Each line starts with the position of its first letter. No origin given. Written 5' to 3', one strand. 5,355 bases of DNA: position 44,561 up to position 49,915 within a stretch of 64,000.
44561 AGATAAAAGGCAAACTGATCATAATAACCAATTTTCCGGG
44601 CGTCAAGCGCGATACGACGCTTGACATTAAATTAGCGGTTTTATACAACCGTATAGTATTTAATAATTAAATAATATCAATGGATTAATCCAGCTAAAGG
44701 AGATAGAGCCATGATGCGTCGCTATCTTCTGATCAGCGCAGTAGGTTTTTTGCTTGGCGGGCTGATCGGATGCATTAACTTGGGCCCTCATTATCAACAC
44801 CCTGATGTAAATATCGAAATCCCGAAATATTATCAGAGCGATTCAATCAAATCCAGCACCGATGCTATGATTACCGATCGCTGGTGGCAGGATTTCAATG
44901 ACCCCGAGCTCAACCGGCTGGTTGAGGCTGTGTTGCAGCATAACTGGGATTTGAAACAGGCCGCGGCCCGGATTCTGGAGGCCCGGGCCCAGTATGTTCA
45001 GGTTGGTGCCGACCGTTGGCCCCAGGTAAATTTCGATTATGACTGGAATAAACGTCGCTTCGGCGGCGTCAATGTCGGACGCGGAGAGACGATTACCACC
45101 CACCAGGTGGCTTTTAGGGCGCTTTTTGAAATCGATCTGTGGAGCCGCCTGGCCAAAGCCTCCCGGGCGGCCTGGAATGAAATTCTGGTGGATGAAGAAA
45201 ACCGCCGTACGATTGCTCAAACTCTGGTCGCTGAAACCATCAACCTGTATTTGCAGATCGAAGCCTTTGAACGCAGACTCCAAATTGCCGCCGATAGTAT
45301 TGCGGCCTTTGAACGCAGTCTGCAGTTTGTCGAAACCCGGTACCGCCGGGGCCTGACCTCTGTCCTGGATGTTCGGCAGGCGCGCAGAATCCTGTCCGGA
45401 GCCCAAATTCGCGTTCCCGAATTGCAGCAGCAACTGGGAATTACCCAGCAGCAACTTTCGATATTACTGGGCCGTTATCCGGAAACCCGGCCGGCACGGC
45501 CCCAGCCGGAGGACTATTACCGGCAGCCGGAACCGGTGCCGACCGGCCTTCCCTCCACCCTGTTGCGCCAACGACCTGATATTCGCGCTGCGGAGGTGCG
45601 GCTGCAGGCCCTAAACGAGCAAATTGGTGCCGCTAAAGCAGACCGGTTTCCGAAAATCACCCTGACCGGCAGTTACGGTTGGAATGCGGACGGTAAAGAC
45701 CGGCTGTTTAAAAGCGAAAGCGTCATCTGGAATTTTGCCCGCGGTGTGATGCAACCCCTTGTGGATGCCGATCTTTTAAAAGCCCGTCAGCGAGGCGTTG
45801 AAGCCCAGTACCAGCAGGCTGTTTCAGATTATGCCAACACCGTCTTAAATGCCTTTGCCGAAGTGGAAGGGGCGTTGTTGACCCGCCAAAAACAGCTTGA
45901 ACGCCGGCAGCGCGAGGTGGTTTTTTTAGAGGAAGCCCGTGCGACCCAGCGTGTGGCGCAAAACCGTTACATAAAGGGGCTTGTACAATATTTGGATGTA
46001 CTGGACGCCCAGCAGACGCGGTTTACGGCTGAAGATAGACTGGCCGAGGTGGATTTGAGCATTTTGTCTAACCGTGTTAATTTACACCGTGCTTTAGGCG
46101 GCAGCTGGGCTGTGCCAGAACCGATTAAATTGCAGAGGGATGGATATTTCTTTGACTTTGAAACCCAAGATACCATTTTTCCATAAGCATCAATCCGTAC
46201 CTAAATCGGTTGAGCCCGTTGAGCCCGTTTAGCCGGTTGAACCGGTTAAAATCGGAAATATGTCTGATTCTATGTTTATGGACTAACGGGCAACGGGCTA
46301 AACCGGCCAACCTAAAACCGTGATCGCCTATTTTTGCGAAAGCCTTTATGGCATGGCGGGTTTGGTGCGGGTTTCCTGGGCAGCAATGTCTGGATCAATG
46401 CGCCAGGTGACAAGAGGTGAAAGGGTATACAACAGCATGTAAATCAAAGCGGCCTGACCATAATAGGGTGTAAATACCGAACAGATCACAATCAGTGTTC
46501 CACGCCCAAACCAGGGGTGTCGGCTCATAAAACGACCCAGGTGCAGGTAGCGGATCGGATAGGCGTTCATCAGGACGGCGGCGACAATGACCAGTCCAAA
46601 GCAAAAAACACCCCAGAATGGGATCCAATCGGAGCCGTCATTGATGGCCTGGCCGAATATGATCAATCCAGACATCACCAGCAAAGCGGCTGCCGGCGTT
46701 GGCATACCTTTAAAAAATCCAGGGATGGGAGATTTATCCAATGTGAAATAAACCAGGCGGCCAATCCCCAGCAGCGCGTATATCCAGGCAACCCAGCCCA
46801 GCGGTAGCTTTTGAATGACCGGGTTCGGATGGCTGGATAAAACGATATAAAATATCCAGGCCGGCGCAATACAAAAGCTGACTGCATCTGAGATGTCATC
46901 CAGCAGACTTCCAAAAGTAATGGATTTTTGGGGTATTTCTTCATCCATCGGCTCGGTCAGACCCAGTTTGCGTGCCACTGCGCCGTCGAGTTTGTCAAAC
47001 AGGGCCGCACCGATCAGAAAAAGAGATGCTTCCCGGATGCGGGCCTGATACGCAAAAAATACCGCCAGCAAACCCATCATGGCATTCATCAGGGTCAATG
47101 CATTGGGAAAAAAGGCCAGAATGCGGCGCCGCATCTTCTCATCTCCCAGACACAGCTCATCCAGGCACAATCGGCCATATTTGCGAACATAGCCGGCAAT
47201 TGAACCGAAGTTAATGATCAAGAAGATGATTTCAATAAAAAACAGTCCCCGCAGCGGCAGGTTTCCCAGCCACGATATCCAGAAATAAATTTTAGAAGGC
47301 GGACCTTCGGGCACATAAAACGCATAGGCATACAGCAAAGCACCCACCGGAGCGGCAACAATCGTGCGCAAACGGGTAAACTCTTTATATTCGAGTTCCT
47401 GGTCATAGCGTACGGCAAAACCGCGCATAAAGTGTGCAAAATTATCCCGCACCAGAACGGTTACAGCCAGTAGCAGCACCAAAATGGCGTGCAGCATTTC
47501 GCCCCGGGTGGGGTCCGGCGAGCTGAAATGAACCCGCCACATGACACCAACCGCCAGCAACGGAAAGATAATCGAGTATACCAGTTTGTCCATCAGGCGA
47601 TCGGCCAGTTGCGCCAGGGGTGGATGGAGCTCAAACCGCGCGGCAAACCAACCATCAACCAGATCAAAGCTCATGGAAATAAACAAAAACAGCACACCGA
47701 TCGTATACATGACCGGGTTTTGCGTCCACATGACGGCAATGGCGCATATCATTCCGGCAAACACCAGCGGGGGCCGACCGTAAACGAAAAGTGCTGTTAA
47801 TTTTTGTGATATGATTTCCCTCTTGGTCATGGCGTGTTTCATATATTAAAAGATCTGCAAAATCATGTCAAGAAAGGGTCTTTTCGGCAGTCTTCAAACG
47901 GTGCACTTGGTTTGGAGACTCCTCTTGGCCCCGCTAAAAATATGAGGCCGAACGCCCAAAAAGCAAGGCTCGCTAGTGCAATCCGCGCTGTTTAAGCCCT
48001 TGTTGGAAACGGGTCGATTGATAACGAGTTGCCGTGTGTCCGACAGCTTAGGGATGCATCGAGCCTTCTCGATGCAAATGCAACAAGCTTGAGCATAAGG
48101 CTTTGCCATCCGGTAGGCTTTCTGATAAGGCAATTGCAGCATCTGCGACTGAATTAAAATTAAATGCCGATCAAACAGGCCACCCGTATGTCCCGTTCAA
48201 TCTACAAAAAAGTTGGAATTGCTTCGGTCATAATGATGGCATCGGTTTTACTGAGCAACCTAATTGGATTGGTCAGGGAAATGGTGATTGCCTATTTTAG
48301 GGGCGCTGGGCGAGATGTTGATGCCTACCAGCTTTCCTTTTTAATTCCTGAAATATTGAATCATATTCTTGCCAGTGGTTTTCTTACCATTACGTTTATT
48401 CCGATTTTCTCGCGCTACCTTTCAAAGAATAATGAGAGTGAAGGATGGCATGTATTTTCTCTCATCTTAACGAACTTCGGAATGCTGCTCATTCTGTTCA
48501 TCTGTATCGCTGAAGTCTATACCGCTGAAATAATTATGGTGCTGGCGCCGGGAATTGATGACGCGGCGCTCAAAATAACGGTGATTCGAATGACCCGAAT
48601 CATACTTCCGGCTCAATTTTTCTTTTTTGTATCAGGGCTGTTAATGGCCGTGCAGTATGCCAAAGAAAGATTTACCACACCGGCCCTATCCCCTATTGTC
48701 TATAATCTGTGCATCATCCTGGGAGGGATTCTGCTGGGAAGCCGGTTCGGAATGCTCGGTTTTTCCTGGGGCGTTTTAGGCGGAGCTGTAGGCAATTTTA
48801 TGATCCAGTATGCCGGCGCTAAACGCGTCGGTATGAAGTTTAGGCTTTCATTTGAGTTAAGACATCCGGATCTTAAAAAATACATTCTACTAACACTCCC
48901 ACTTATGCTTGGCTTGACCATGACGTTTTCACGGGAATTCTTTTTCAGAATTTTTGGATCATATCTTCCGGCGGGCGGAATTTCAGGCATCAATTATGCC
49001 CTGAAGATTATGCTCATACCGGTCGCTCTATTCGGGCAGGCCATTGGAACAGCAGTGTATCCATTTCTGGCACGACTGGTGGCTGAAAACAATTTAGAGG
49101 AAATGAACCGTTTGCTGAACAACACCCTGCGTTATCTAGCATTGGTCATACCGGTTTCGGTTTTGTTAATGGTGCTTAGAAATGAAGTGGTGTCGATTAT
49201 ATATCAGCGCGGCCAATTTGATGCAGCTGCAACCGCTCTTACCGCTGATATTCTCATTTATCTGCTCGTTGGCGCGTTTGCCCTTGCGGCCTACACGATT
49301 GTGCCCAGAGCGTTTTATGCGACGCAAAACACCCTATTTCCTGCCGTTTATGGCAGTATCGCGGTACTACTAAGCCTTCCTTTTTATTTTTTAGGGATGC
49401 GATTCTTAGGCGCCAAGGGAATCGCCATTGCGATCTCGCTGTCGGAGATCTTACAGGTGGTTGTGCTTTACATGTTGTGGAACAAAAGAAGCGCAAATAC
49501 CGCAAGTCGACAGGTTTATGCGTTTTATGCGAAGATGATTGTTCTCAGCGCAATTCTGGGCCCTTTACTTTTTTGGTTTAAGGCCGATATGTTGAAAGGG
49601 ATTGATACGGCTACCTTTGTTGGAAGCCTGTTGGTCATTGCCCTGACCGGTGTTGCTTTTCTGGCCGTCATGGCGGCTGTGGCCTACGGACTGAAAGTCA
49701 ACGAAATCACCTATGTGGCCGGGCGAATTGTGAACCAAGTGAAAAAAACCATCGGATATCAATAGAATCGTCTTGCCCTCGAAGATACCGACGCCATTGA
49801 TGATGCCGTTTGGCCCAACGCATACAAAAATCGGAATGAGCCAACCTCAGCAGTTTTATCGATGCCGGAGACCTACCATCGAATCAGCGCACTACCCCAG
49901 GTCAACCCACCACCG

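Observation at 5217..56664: Pervasive intergenic word-repeat hairpins: same architecture, different words at different loci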

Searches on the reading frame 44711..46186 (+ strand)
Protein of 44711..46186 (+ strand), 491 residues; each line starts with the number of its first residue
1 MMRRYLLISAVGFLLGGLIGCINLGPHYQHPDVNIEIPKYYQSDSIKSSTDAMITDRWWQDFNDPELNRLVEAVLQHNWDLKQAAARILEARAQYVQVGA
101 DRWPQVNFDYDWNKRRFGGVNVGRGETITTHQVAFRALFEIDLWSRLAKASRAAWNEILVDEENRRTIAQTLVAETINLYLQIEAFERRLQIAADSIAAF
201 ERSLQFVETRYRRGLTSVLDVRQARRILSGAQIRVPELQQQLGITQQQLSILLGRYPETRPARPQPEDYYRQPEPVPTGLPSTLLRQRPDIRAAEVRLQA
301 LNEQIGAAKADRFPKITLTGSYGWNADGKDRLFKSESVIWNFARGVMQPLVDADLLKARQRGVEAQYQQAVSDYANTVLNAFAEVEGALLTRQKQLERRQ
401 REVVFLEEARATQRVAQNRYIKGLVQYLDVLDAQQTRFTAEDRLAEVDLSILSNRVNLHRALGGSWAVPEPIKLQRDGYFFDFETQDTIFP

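Call 47: search_protein_families(library=pfam, proteins=[window:44711-46186:+])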
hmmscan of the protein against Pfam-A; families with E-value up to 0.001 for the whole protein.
window:44711-46186:+ (491 aa): 1 family
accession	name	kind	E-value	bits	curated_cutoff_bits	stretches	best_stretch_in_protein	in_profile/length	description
PF02321.23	OEP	-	3.4e-46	157.8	22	2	282-463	6-187/187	Outer membrane efflux protein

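Call 89: find_homologous_proteins(query=window:44711-46186:+, max_evalue=1e-60)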
Query window:44711-46186:+ (491 aa): 1265 proteins with E <= 1e-60 among 8000 candidates; the best 120 are listed.
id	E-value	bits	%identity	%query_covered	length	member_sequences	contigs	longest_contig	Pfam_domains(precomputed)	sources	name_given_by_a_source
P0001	0.0e+0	1096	100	100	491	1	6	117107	PF02321.24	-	-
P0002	0.0e+0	1080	99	100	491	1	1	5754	PF02321.24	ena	-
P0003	0.0e+0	1074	98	100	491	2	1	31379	PF02321.24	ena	-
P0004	1.8e-294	995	89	100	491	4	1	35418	PF02321.24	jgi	-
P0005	1.2e-293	992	89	100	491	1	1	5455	PF02321.24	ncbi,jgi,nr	ncbi:MAG: efflux transporter outer membrane subunit [Deltaproteobacteria bacterium]|jgi:multidrug ef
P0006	2.8e-289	978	88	100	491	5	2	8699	PF02321.24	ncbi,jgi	ncbi:MAG: efflux transporter outer membrane subunit [Desulfobacterales bacterium]|jgi:multidrug effl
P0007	5.2e-288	974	87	100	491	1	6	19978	PF02321.24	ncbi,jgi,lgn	ncbi:MAG: efflux transporter outer membrane subunit [Desulfobacterales bacterium]|jgi:multidrug effl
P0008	6.5e-288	973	88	100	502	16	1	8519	PF02321.24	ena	-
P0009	1.4e-287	972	89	98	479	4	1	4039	PF02321.24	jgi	jgi:multidrug efflux system outer membrane protein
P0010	1.9e-287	972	88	100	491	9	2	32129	PF02321.24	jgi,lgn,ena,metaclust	metaclust:\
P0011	5.4e-287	970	87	100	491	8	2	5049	PF02321.24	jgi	jgi:multidrug efflux system outer membrane protein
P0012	5.4e-286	967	88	100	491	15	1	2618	PF02321.24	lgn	-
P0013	5.8e-284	960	86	100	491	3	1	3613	PF02321.24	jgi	jgi:multidrug efflux system outer membrane protein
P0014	9.0e-284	960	85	100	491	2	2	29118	PF02321.24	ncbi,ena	-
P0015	4.1e-282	954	86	100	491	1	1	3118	PF02321.24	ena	-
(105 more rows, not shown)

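Call 90: find_encoding_contigs(protein=P0003, flank=10000, max_places=3)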
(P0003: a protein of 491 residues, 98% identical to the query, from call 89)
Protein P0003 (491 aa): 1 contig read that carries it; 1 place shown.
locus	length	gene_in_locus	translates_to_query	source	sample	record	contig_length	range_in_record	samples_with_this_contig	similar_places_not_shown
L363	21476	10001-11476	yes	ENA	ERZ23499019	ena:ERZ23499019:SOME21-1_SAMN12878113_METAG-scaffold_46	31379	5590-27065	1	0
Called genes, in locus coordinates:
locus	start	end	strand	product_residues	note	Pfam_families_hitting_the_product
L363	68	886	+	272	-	PF05643:GNA1162-like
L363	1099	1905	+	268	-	PF03009:GDPD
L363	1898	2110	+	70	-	-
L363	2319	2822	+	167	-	-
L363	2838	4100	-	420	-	PF07690:MFS_1, PF11700:ATG22, PF07690:MFS_1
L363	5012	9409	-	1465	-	PF01869:BcrAD_BadFG, PF09989:DUF2229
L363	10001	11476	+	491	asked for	PF02321:OEP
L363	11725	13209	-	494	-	PF01066:CDP-OH_P_transf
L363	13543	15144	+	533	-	PF03023:MurJ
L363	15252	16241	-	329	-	PF00108:Thiolase_N (weak), PF08545:ACP_syn_III, PF08541:ACP_syn_III_C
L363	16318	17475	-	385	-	PF04055:Radical_SAM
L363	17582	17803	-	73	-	-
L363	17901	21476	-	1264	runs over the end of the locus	PF05359:DUF748 (weak), PF13116:YhdP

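Call 91: find_encoding_contigs(protein=P0004, flank=10000, max_places=2)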
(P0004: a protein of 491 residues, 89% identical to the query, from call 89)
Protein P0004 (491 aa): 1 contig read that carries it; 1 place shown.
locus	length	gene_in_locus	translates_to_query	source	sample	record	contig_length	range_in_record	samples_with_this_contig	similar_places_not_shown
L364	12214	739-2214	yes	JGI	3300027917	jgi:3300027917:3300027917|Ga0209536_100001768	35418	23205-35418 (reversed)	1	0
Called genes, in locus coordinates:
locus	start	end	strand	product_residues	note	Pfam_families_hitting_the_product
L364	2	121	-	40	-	?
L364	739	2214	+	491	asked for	PF02321:OEP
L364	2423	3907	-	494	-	PF01066:CDP-OH_P_transf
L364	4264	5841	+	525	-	PF03023:MurJ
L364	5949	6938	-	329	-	PF00108:Thiolase_N (weak), PF08545:ACP_syn_III, PF08541:ACP_syn_III_C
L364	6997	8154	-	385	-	PF04055:Radical_SAM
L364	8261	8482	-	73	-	-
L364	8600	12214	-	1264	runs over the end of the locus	PF13116:YhdP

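Call 94: find_encoding_contigs(protein=P0002, flank=6000, max_places=2)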
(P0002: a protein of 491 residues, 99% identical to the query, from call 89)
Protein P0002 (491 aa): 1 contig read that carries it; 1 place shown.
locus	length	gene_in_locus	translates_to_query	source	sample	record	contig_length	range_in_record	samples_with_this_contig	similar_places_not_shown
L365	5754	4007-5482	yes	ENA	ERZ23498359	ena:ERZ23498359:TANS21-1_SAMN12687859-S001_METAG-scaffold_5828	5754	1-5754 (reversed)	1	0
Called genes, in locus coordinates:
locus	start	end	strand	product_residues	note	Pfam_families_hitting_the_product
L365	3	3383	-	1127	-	?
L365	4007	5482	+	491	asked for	PF02321:OEP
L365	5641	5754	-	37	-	?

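Call 95: find_encoding_contigs(protein=P0010, flank=10000, max_places=2)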
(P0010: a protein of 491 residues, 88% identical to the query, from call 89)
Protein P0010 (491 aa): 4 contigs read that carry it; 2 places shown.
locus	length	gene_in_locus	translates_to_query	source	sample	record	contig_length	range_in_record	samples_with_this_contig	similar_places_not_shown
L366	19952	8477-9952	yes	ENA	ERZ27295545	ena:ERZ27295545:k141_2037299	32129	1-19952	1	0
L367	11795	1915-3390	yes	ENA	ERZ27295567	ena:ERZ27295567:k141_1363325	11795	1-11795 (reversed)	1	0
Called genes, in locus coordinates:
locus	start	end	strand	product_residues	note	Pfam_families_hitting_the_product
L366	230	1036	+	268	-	PF03009:GDPD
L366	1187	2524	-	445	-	PF07690:MFS_1 (weak), PF11700:ATG22, PF07690:MFS_1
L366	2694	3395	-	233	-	PF00881:Nitroreductase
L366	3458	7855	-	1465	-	PF01869:BcrAD_BadFG, PF09989:DUF2229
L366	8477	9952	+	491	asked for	PF02321:OEP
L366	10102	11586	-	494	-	PF01066:CDP-OH_P_transf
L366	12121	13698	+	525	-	PF03023:MurJ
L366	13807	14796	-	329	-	PF00108:Thiolase_N (weak), PF08545:ACP_syn_III, PF08541:ACP_syn_III_C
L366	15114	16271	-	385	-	PF04055:Radical_SAM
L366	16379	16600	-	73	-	-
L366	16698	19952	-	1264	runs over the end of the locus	PF13116:YhdP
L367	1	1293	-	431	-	?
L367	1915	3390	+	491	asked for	PF02321:OEP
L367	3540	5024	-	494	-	PF01066:CDP-OH_P_transf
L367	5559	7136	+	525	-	PF03023:MurJ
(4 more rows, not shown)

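Call 96: find_encoding_contigs(protein=P0007, flank=10000, max_places=2)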
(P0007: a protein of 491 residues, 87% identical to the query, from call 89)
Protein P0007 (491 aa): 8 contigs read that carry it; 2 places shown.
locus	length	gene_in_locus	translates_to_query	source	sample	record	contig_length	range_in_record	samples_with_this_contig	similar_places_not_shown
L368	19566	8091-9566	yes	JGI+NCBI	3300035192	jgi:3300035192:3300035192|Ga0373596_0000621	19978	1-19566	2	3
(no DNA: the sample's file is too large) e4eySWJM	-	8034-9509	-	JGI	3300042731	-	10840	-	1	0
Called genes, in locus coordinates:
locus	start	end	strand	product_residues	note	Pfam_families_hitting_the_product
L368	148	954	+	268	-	PF03009:GDPD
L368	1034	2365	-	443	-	PF07690:MFS_1 (weak), PF11700:ATG22, PF07690:MFS_1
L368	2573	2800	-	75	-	PF00881:Nitroreductase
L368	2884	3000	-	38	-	-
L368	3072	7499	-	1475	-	PF01869:BcrAD_BadFG, PF09989:DUF2229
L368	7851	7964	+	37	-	-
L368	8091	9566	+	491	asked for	PF02321:OEP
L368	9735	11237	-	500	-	PF01066:CDP-OH_P_transf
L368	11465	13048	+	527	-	PF03023:MurJ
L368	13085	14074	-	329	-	PF00108:Thiolase_N (weak), PF08545:ACP_syn_III, PF08541:ACP_syn_III_C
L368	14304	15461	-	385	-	PF04055:Radical_SAM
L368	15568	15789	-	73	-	-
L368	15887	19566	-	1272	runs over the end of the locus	PF13116:YhdP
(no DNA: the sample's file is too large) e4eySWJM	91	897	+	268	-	PF03009:GDPD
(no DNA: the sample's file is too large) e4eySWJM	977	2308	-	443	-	PF07690:MFS_1 (weak), PF11700:ATG22, PF07690:MFS_1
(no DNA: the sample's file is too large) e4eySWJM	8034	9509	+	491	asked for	PF02321:OEP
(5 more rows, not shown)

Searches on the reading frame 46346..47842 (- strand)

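Call 47: search_protein_families(library=pfam, proteins=[window:46346-47842:-])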
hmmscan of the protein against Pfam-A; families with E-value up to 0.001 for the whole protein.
window:46346-47842:- (498 aa): 1 family
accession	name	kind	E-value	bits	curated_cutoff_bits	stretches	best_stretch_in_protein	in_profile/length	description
PF01066.26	CDP-OH_P_transf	-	1.1e-22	81.5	22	2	245-409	3-138/152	CDP-alcohol phosphatidyltransferase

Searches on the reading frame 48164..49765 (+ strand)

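Call 47: search_protein_families(library=pfam, proteins=[window:48164-49765:+])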
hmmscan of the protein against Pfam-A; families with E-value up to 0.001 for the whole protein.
window:48164-49765:+ (533 aa): 1 family
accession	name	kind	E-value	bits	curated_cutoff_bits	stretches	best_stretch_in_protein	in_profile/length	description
PF03023.19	MurJ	-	6e-75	253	27.4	1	42-477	1-437/451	Lipid II flippase MurJ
